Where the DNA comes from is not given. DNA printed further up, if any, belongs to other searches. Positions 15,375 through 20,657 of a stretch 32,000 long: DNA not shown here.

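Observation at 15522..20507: Giant secreted Cys-rich mosaic protein combining bacterial Flg_new modules with eukaryote-like CxxC..G.Y repeats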

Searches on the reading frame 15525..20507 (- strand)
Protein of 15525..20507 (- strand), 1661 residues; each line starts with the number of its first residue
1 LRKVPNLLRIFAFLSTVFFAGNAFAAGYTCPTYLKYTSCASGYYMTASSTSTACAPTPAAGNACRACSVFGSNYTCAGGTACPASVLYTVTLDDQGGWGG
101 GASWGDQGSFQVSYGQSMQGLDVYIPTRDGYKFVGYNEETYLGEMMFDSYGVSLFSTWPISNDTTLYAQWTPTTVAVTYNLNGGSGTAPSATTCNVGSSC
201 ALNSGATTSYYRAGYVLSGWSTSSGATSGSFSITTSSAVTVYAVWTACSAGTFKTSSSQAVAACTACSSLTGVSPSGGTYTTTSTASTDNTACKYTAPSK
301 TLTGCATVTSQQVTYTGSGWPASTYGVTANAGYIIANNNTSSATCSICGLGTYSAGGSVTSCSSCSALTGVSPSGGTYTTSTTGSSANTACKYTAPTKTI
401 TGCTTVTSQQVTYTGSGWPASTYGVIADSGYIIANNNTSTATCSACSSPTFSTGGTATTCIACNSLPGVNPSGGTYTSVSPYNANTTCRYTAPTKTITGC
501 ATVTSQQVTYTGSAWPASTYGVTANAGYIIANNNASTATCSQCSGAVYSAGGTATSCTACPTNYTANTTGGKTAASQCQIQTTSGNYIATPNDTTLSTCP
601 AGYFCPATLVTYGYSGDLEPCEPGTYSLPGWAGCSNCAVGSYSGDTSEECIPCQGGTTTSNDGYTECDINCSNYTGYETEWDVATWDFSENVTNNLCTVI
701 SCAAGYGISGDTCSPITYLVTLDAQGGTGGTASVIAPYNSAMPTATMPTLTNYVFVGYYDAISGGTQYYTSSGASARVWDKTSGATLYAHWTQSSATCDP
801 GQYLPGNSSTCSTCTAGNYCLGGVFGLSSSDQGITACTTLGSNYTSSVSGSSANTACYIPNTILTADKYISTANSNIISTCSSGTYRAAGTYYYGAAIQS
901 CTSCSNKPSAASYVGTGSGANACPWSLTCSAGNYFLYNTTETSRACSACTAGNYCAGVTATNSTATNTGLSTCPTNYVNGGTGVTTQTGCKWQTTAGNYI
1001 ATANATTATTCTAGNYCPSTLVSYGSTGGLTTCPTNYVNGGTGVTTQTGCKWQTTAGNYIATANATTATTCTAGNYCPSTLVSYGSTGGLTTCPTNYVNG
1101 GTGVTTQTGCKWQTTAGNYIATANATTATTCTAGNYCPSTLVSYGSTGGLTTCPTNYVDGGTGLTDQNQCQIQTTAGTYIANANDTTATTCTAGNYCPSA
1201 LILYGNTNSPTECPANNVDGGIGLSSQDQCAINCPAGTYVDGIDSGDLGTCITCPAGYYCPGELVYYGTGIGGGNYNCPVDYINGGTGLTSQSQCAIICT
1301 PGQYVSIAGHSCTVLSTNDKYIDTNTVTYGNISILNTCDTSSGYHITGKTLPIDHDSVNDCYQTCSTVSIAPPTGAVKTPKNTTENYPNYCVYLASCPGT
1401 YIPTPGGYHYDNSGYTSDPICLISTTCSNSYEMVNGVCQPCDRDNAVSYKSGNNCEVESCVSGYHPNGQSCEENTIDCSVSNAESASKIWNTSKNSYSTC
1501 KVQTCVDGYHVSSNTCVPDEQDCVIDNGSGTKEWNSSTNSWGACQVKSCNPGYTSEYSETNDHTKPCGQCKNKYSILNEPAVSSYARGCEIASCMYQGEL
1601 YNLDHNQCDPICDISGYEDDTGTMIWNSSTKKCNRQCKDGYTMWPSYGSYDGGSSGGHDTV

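Call 4: search_protein_families(library=pfam, proteins=[window:15525-20507:-], max_evalue=1)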
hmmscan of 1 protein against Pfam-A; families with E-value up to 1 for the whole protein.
window:15525-20507:- (1661 aa): 2 families
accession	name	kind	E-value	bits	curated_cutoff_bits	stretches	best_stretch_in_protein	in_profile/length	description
PF09479.16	Flg_new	-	1.8e-07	31.6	27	3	177-244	3-65/65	Listeria-Bacteroides repeat domain (List_Bact_rpt)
PF16482.11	Staufen_C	-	0.0031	18.1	27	0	260-316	6-61/111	Staufen C-terminal domain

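Call 5: search_protein_families(library=ncbifam, proteins=[window:15525-20507:-], max_evalue=1)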
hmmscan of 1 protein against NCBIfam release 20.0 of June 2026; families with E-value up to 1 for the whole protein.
window:15525-20507:- (1661 aa): 1 family
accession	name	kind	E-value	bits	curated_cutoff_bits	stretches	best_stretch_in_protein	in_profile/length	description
TIGR02543.1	List_Bact_rpt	repeat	6.8e-07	29.5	20.95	1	212-247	3-42/44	TIGR02543 family repeat protein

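Call 8: find_homologous_proteins(query=window:15525-20507:-, max_evalue=0.001)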
Query window:15525-20507:- (1661 aa): 399 proteins with E <= 0.001 among 8000 candidates; the best 120 are listed.
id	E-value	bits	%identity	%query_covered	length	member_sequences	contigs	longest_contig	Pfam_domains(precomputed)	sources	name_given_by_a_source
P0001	0.0e+0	3500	93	73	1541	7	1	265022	PF09479.17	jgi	-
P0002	0.0e+0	2216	38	76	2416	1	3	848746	PF09479.17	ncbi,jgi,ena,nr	ncbi:MAG TPA: InlB B-repeat-containing protein [Alphaproteobacteria bacterium]|nr:InlB B-repeat-cont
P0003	2.4e-231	789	54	17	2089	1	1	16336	PF09479.17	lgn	-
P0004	2.4e-195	670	43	24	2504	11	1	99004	PF23091.3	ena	-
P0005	1.2e-177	611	34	38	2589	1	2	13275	-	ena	-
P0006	1.4e-176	608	57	15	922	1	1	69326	-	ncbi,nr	ncbi:MAG: hypothetical protein JW974_00645, partial [Alphaproteobacteria bacterium]|nr:hypothetical 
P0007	1.0e-175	605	56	10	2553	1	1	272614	PF09479.17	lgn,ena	-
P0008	2.1e-172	594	65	7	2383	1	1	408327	PF09479.17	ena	-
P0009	1.6e-171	591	39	25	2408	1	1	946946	PF09479.17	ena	-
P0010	7.1e-171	589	49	14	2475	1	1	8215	-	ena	-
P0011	9.9e-170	585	44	17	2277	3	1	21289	PF09479.17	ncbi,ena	-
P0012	1.1e-168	582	46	13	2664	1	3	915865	-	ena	-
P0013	3.3e-168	580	45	17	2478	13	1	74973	PF09479.17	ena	-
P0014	4.4e-168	580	55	17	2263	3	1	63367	-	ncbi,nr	ncbi:MAG: hypothetical protein LBJ73_03430 [Rickettsiales bacterium]|nr:hypothetical protein [Ricket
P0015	1.2e-166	575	35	28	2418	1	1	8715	PF09479.17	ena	-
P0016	1.5e-165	571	44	17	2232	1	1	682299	PF09479.17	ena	-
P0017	4.1e-165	570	44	17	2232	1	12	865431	PF09479.17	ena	-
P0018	7.1e-165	569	44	17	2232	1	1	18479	PF09479.17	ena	-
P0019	1.2e-164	568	44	17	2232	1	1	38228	PF09479.17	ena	-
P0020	1.9e-164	568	39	23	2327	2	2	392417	PF09479.17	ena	-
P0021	2.0e-164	568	44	17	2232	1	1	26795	PF09479.17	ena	-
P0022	1.3e-163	565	48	11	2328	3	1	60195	PF09479.17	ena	-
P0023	1.1e-161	558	48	19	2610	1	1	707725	PF09479.17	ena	-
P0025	5.4e-161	556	39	23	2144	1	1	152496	PF09479.17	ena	-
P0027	2.5e-160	554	39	23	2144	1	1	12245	PF09479.17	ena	-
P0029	7.8e-158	546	39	30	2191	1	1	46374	PF09479.17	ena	-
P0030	1.5e-157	545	43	15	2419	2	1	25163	PF09479.17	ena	-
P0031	4.8e-157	543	37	30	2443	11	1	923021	PF09479.17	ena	-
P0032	9.4e-156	539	31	33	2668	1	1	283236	PF09479.17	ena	-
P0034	3.0e-152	527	52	17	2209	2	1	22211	PF09479.17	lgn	-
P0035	5.2e-152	526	31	33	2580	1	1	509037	PF09479.17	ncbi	-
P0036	3.4e-150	520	43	17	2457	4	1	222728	PF09479.17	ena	-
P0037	7.8e-150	519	36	19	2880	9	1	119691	PF09479.17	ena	-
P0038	3.3e-149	517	39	26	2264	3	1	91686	PF09479.17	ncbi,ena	-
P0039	1.6e-148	515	46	13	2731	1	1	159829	PF09479.17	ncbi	-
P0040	3.0e-148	514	44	17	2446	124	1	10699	PF09479.17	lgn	-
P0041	3.4e-146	507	35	19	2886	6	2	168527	PF09479.17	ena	-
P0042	6.9e-146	506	45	17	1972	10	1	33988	PF09479.17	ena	-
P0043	2.3e-142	494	65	7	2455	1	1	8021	PF09479.17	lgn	-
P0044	8.5e-142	492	57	10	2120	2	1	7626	PF09479.17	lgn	-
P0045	1.5e-140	488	44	17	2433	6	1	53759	PF09479.17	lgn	-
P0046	5.5e-140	486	44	17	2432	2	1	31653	PF09479.17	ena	-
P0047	1.2e-139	485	35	19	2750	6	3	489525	PF09479.17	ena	-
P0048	3.4e-139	484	35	32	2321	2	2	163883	PF09479.17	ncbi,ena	-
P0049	4.8e-139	483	46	12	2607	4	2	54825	PF09479.17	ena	-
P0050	4.3e-136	474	36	19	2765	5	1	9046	PF09479.17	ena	-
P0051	4.3e-136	474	49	17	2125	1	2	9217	PF09479.17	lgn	-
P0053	7.9e-135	469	47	9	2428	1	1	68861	PF09479.17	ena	-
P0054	3.6e-132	461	64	6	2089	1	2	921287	PF09479.17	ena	-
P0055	4.5e-131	457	39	17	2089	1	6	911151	PF09479.17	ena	-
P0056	6.4e-131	456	39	17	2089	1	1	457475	PF09479.17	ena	-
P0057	6.4e-131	456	39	17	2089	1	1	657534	PF09479.17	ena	-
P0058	4.5e-130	454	32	56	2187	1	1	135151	PF09479.17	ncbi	-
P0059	2.0e-129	451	40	17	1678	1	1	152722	PF07699.20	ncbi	-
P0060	5.1e-129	450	34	27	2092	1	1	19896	PF09479.17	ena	-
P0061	5.4e-129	450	62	7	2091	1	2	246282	PF09479.17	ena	-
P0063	2.2e-125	438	63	7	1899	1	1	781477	PF09479.17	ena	-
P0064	5.7e-125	437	41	13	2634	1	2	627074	PF09479.17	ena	-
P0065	5.9e-124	433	38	16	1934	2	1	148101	PF09479.17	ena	-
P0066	1.4e-123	432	46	26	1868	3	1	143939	PF09479.17,PF07699.20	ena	-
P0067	4.7e-123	430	46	17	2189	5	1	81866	PF09479.17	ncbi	-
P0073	1.2e-121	426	61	7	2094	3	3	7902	PF09479.17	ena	-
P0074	1.4e-121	425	41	13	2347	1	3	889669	PF09479.17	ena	-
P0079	5.9e-119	417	62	7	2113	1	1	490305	PF09479.17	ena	-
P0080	1.1e-118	416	28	68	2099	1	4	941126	PF09479.17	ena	-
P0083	2.9e-117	411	35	32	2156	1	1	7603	PF09479.17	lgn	-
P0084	3.0e-117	411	43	18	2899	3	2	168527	PF09479.17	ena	-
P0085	4.1e-117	411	40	10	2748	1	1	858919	PF09479.17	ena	-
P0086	4.4e-117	411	46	17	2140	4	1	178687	PF09479.17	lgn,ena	-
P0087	9.3e-117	409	43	18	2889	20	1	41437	PF09479.17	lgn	-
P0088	8.0e-116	406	51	17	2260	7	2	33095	PF09479.17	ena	-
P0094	2.3e-112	395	43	18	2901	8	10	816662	PF09479.17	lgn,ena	-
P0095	1.9e-111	392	30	66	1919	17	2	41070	PF09479.17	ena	-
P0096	2.0e-111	392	41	13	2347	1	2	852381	PF09479.17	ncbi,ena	-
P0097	3.9e-111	391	42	13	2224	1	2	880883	PF09479.17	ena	-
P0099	9.9e-110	386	42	13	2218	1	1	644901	PF09479.17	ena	-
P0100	4.1e-109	384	55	9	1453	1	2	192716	PF07699.20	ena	-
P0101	5.3e-109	384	41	13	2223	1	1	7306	PF09479.17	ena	-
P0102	3.4e-107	378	41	13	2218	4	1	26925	PF09479.17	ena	-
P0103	1.6e-106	376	55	6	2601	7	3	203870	PF09479.17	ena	-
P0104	1.7e-106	375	63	6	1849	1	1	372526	PF09479.17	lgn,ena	-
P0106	4.6e-105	371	32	51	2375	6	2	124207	PF09479.17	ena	-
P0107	1.4e-104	369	41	13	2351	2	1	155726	PF09479.17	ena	-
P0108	1.7e-104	369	32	32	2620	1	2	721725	PF00754.32,PF09479.17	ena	-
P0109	4.9e-104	367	41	13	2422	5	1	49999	PF09479.17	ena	-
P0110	2.3e-103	365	32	37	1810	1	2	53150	PF09479.17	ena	-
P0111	6.4e-102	360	37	25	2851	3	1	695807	PF09479.17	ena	-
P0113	2.4e-101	358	41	13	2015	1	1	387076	PF09479.17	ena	-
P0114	2.8e-101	358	44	17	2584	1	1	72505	PF09479.17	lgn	-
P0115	5.9e-101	357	40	13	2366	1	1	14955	PF09479.17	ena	-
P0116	9.7e-101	356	36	33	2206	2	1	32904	PF09479.17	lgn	-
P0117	4.8e-100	354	55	20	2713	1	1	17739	PF09479.17,PF07699.20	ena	-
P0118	2.3e-97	345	33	27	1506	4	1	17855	PF09479.17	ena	-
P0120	2.9e-96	342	37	27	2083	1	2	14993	PF09479.17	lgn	-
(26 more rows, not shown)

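Call 11: find_encoding_contigs(protein=P0001, flank=10000, max_places=3)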
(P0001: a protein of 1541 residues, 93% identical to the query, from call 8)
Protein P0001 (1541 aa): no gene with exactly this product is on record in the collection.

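Call 12: find_encoding_contigs(protein=P0002, flank=10000, max_places=3)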
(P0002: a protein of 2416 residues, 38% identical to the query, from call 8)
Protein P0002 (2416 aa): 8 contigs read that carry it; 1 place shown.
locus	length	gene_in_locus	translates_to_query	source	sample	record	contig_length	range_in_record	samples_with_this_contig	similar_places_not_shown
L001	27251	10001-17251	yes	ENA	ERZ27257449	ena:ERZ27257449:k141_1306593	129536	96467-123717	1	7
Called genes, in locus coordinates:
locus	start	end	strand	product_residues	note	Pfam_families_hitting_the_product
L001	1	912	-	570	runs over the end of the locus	PF03485:Arg_tRNA_synt_N, PF00750:tRNA-synt_1d, PF05746:DALR_1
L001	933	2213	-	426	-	PF00512:HisKA (weak), PF02518:HATPase_c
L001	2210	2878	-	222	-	PF00072:Response_reg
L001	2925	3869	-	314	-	-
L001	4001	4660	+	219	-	PF02129:Peptidase_S15, PF12697:Abhydrolase_6 (weak), PF00561:Abhydrolase_1, PF12146:Hydrolase_4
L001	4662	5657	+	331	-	PF01078:Mg_chelatase (faint), PF05496:RuvB_N, PF00004:AAA, PF07728:AAA_5, PF13173:AAA_14 (weak), PF17864:AAA_lid_4, PF05491:WHD_RuvB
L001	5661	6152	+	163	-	PF00293:NUDIX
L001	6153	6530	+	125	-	PF13279:4HBT_2, PF03061:4HBT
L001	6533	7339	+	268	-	-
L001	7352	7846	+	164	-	PF01618:MotA_ExbB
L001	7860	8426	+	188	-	PF13302:Acetyltransf_3, PF00583:Acetyltransf_1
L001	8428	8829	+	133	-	PF02472:ExbD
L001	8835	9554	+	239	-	-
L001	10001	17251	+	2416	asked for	PF09479:Flg_new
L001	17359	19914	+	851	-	-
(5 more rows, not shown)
